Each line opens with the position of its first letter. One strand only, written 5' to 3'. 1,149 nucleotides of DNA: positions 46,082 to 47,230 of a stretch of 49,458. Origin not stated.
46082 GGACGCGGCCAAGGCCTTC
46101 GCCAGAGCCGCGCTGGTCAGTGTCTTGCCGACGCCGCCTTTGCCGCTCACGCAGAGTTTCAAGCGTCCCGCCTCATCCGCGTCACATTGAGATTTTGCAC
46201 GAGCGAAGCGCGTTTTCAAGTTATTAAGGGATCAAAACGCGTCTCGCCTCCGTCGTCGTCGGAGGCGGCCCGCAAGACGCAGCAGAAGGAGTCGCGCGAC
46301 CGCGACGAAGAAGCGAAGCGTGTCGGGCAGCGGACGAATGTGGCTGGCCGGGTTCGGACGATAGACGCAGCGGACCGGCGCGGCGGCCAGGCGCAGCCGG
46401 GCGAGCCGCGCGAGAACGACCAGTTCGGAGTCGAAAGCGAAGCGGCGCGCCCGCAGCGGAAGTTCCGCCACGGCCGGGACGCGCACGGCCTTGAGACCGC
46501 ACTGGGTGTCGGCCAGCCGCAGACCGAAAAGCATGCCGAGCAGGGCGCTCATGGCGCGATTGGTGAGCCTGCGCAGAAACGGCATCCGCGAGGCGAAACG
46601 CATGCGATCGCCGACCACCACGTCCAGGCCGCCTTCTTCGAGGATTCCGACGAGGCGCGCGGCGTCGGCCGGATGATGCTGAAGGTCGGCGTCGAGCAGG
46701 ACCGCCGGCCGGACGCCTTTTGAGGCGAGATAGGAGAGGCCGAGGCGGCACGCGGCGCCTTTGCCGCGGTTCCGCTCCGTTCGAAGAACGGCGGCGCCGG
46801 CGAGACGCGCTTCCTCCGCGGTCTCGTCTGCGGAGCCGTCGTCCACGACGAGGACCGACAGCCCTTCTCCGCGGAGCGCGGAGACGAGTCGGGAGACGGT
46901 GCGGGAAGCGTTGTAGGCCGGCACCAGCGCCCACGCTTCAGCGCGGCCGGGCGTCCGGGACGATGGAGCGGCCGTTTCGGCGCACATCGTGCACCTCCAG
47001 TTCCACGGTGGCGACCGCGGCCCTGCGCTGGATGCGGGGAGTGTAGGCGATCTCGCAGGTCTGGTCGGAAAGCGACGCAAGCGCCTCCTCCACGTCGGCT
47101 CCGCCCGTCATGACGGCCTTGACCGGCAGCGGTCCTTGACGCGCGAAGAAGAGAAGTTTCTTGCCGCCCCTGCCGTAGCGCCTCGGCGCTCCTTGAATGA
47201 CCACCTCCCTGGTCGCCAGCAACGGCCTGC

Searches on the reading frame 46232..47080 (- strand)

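Call 86: search_protein_families(library=pfam, proteins=[window:46232-47080:-], max_evalue=0.00001)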
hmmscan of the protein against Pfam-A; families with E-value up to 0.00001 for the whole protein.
window:46232-47080:- (282 aa): 1 family
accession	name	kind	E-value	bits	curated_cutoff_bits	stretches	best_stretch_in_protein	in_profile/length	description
PF00535.33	Glycos_transf_2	-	3.3e-19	69.9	23.3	1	52-174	3-130/168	Glycosyl transferase family 2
